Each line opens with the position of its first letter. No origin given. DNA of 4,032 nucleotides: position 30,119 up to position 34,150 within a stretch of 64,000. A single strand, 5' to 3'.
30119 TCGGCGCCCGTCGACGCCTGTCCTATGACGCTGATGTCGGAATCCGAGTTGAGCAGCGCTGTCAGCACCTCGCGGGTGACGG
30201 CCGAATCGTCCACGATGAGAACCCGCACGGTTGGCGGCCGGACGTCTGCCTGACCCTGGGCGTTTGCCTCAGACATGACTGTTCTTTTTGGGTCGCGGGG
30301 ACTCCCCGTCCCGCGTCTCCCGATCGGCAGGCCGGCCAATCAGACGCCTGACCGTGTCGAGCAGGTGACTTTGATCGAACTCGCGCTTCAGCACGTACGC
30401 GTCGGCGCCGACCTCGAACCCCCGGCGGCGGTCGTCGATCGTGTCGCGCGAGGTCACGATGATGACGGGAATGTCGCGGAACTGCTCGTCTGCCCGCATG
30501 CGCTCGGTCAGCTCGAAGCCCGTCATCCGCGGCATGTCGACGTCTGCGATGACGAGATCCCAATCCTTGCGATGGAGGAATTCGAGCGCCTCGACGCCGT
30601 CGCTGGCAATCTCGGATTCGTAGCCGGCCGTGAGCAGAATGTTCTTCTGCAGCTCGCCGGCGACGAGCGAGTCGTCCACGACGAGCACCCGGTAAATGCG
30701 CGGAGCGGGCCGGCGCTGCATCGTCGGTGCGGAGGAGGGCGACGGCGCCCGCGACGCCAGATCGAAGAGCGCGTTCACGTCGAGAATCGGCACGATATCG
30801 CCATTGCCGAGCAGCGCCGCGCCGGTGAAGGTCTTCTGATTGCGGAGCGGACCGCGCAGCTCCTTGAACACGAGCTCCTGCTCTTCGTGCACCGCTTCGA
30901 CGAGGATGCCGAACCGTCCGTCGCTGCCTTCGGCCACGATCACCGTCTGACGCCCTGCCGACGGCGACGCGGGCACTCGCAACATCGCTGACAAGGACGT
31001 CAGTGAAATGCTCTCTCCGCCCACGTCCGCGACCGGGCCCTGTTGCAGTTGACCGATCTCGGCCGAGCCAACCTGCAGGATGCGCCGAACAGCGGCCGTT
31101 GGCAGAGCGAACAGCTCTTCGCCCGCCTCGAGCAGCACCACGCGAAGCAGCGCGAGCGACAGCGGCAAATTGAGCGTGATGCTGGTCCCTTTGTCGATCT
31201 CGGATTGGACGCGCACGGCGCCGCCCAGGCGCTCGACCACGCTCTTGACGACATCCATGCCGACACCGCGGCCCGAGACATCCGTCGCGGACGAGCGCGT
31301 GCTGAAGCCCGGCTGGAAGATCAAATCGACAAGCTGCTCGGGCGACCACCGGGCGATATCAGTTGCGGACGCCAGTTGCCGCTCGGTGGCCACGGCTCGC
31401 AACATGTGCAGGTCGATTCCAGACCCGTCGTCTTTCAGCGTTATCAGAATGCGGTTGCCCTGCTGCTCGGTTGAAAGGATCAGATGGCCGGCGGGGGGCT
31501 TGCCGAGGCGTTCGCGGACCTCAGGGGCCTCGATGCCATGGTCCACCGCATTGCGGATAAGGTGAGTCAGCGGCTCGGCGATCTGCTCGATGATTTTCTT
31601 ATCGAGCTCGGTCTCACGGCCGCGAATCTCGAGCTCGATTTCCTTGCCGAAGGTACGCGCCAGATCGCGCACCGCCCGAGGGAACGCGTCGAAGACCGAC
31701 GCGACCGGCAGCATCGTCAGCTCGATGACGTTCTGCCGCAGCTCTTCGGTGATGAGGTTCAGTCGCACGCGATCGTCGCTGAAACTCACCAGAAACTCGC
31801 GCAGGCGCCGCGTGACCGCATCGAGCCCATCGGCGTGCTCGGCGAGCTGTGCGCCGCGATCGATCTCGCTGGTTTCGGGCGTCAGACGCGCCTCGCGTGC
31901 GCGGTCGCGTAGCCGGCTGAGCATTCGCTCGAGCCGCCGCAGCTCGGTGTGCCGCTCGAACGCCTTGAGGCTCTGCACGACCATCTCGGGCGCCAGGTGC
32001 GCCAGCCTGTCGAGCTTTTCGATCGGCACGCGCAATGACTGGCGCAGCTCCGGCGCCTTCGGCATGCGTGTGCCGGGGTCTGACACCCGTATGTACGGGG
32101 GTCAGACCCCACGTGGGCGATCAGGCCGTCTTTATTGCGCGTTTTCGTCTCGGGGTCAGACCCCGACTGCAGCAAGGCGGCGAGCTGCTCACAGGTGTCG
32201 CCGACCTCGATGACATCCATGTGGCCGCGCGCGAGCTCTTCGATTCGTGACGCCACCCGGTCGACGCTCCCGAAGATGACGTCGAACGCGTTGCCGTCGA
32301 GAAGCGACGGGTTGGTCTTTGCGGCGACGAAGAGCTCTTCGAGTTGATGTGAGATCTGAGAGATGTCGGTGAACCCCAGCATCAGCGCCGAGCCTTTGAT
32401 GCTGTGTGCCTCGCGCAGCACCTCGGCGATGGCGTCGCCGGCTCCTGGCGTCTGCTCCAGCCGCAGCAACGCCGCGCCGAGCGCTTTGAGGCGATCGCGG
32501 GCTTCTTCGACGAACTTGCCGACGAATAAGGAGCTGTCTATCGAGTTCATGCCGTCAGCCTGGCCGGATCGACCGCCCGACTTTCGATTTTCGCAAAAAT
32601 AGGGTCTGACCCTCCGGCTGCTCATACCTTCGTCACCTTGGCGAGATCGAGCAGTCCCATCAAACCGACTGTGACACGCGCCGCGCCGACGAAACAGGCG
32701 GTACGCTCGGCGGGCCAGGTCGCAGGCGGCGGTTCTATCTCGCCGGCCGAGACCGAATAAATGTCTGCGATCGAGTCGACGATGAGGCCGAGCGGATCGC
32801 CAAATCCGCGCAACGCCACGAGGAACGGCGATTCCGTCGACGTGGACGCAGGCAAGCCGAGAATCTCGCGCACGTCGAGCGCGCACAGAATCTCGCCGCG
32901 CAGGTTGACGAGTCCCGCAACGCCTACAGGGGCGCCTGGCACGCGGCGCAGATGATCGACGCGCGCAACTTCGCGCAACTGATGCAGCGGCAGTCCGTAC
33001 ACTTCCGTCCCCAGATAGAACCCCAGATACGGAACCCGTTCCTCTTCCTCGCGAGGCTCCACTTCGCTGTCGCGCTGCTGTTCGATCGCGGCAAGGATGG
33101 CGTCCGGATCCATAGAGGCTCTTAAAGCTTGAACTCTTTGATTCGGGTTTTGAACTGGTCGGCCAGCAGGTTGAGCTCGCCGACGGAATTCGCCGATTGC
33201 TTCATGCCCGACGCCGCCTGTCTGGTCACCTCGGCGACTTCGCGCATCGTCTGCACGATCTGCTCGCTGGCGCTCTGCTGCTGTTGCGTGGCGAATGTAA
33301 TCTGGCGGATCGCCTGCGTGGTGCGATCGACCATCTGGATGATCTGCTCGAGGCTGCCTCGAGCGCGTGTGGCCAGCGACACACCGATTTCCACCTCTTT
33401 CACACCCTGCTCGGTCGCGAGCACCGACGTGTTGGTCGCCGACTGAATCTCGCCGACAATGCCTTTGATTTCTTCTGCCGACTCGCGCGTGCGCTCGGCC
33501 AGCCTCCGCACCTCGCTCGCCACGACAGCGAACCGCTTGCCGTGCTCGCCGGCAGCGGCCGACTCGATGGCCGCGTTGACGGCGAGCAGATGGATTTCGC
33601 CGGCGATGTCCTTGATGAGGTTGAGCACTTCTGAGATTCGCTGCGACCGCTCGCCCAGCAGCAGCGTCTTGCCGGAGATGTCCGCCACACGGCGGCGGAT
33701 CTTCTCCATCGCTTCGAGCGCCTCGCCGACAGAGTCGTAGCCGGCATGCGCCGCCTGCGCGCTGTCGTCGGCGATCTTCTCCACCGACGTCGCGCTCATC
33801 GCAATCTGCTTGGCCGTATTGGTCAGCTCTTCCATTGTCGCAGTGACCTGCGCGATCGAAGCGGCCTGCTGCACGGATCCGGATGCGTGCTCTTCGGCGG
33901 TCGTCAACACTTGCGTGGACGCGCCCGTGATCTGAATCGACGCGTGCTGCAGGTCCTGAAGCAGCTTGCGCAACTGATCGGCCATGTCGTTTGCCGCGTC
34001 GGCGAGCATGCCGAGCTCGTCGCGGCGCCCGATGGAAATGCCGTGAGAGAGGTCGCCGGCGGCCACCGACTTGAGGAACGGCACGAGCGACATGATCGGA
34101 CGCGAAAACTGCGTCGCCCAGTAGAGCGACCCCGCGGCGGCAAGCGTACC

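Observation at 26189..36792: Wsp-like chemosensory operon that starts with a porin and a small PBP-like protein and ends in an Hpt-REC-HD-GYP output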

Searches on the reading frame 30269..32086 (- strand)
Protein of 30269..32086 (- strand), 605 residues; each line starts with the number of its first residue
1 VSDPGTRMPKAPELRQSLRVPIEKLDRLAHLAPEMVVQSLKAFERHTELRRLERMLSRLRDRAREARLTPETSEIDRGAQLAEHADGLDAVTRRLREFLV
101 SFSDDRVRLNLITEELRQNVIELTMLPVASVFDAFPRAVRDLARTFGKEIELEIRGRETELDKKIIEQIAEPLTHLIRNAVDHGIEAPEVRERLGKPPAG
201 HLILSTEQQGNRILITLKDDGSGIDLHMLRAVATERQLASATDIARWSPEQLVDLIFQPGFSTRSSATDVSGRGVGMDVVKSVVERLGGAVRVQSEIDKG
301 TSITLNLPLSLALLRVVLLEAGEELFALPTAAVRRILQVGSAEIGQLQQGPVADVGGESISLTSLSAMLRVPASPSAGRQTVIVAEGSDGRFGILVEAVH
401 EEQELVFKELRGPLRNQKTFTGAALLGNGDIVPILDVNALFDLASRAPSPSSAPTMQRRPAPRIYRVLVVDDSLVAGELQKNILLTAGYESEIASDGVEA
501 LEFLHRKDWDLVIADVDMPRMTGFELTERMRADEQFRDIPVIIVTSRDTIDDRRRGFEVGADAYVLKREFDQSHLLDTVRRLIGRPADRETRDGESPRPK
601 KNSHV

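Call 11: search_protein_families(library=pfam, proteins=[window:30269-32086:-], max_evalue=0.01)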
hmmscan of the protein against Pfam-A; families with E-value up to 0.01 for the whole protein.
window:30269-32086:- (605 aa): 4 families
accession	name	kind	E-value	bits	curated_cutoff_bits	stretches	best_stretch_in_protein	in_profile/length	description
PF01584.24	CheW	-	3e-24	85.7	23.5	1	316-442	2-135/138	CheW-like domain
PF00072.30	Response_reg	-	6.7e-24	84.6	30.2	1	467-579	1-110/111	Response regulator receiver domain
PF02518.31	HATPase_c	-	6.6e-19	68.8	26.4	1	171-310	4-110/111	Histidine kinase-, DNA gyrase B-, and HSP90-like ATPase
PF02895.20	H-kinase_dim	-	0.0057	17.5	23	0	16-112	2-57/68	Signal transducing histidine kinase, homodimeric domain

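Call 42: search_protein_families(library=ncbifam, proteins=[window:30269-32086:-], max_evalue=0.1)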
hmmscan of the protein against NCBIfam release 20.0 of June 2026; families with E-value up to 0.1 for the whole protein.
window:30269-32086:- (605 aa): 134 families (the best 25 are shown)
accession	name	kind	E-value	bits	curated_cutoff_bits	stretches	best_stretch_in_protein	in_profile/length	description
NF041336.1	CheA_Halo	equivalog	9.9e-97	325.2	950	1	102-440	330-666/666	chemotaxis protein CheA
NF007835.0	PRK10547.1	equivalog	5.7e-78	263.1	793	1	81-444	304-660/670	chemotaxis protein CheA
NF008099.0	PRK10841.1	equivalog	2.5e-23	81.8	920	1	442-565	802-923/949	two-component system sensor histidine kinase RcsC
NF007135.0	PRK09581.1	equivalog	2.2e-22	79.5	474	1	466-581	4-118/457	PleD family two-component system response regulator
TIGR01387.1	cztR_silR_copR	subfamily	6.5e-21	75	279.2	1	467-587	1-118/218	heavy metal response regulator transcription factor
NF053854.1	RespRegPhoBBctds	equivalog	1.4e-20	73.6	270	1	467-590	1-122/225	two-component system response regulator PhoB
NF011874.0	PRK15347.1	equivalog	2.2e-20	72.3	852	2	462-567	688-795/921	two component system sensor kinase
NF045944.1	ResRegRpaBCyano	equivalog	5.2e-20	71.8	330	1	468-590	1-119/229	response regulator transcription factor RpaB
NF012023.0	PRK15479.1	equivalog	1.4e-18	67.3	337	1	466-587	2-120/224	transcriptional regulator TctD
NF008302.0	PRK11091.1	equivalog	2.6e-18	65.6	838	2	457-599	519-659/779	aerobic respiration two-component sensor histidine kinase ArcB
TIGR02154.1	PhoB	equivalog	3.2e-18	65.9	296.2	1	466-589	4-126/226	phosphate regulon transcriptional regulator PhoB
NF038297.2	hybrid_HK_HrmK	equivalog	4.1e-18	65.3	725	2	462-567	488-593/607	hybrid histidine kinase/response regulator HrmK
NF041947.1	LuxQ_Vibrio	equivalog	4.9e-18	64.4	1200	2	466-567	724-824/843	quorum-sensing autoinducer 2 sensor kinase/phosphatase LuxQ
NF040689.1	MtrAB_MtrA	equivalog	1.4e-17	63.7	300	1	467-585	1-115/219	MtrAB system response regulator MtrA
NF041733.1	resp_reg_CseB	equivalog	2.6e-17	63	350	1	466-593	2-125/228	two-component system response regulator CseB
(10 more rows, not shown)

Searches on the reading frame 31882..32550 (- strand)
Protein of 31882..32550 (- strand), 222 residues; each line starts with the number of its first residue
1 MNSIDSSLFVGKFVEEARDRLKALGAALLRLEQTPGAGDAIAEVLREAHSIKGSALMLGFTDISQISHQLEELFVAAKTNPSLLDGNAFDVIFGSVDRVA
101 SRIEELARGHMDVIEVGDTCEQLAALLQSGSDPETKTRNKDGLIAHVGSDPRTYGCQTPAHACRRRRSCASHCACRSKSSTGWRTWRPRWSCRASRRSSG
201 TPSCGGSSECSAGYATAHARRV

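Call 11: search_protein_families(library=pfam, proteins=[window:31882-32550:-], max_evalue=0.01)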
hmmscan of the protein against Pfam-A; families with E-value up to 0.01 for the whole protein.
window:31882-32550:- (222 aa): 1 family
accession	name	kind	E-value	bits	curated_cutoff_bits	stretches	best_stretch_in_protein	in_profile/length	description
PF01627.28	Hpt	-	1.6e-16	60.8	24.6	1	10-102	3-77/84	Hpt domain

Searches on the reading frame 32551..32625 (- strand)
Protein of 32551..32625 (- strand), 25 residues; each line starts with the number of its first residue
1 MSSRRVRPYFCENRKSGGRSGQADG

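Call 23: search_protein_families(library=pfam, proteins=[window:32551-32625:-], max_evalue=0.01)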
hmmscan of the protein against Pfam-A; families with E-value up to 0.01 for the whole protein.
window:32551-32625:- (25 aa): 0 families

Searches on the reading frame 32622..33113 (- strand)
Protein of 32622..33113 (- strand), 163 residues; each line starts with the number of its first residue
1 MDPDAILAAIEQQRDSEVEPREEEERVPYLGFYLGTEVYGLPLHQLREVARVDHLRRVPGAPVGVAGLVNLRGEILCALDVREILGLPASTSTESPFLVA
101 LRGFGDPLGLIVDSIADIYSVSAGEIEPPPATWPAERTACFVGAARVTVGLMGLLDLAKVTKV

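Call 11: search_protein_families(library=pfam, proteins=[window:32622-33113:-], max_evalue=0.01)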
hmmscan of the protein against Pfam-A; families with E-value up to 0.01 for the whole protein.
window:32622-33113:- (163 aa): 1 family
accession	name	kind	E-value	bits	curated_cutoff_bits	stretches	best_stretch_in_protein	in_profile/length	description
PF01584.24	CheW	-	7.5e-24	84.4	23.5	1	29-160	2-133/138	CheW-like domain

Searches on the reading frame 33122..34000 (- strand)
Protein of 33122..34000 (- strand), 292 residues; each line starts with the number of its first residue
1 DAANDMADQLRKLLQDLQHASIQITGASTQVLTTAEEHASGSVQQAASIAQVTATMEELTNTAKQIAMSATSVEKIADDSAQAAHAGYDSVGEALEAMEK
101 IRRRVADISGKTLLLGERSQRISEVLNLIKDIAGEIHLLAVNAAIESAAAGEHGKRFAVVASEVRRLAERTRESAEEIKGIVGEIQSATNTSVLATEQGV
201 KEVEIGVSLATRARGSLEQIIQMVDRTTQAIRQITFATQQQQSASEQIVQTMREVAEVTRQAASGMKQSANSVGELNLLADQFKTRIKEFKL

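Call 68: search_solved_structures(query=window:33122-34000:-, max_evalue=1e-10, show_alignments=4)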
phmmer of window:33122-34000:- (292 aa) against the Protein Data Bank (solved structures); distinct sequences matched with E-value up to 1e-10: 9.
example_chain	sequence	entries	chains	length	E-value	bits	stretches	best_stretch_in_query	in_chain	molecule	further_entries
3ja6_H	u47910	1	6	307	2.3e-24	89.9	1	15-288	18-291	Methyl-accepting chemotaxis protein 2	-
2ch7_B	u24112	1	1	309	2.3e-24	89.9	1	15-288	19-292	METHYL-ACCEPTING CHEMOTAXIS PROTEIN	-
2ch7_A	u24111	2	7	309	3.8e-24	89.2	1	15-288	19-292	METHYL-ACCEPTING CHEMOTAXIS PROTEIN | Methyl-accepting chemotaxis protein 2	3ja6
6s18_A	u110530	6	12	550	1.7e-22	83.7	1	9-291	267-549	Aromatic acid chemoreceptor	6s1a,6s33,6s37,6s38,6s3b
8c5v_I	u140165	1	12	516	6.5e-21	78.6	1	5-282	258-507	Methyl-accepting chemotaxis protein I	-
1qu7_A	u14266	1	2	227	1.6e-20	77.3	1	43-286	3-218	METHYL-ACCEPTING CHEMOTAXIS PROTEIN I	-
6s1k_E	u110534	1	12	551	2.6e-20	76.6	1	5-285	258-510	Methyl-accepting chemotaxis protein I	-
3zx6_A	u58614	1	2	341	4.5e-20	75.8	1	10-285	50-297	HAMP, METHYL-ACCEPTING CHEMOTAXIS PROTEIN I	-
31cj_A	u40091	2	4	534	4.6e-16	62.7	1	11-271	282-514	Aerotaxis receptor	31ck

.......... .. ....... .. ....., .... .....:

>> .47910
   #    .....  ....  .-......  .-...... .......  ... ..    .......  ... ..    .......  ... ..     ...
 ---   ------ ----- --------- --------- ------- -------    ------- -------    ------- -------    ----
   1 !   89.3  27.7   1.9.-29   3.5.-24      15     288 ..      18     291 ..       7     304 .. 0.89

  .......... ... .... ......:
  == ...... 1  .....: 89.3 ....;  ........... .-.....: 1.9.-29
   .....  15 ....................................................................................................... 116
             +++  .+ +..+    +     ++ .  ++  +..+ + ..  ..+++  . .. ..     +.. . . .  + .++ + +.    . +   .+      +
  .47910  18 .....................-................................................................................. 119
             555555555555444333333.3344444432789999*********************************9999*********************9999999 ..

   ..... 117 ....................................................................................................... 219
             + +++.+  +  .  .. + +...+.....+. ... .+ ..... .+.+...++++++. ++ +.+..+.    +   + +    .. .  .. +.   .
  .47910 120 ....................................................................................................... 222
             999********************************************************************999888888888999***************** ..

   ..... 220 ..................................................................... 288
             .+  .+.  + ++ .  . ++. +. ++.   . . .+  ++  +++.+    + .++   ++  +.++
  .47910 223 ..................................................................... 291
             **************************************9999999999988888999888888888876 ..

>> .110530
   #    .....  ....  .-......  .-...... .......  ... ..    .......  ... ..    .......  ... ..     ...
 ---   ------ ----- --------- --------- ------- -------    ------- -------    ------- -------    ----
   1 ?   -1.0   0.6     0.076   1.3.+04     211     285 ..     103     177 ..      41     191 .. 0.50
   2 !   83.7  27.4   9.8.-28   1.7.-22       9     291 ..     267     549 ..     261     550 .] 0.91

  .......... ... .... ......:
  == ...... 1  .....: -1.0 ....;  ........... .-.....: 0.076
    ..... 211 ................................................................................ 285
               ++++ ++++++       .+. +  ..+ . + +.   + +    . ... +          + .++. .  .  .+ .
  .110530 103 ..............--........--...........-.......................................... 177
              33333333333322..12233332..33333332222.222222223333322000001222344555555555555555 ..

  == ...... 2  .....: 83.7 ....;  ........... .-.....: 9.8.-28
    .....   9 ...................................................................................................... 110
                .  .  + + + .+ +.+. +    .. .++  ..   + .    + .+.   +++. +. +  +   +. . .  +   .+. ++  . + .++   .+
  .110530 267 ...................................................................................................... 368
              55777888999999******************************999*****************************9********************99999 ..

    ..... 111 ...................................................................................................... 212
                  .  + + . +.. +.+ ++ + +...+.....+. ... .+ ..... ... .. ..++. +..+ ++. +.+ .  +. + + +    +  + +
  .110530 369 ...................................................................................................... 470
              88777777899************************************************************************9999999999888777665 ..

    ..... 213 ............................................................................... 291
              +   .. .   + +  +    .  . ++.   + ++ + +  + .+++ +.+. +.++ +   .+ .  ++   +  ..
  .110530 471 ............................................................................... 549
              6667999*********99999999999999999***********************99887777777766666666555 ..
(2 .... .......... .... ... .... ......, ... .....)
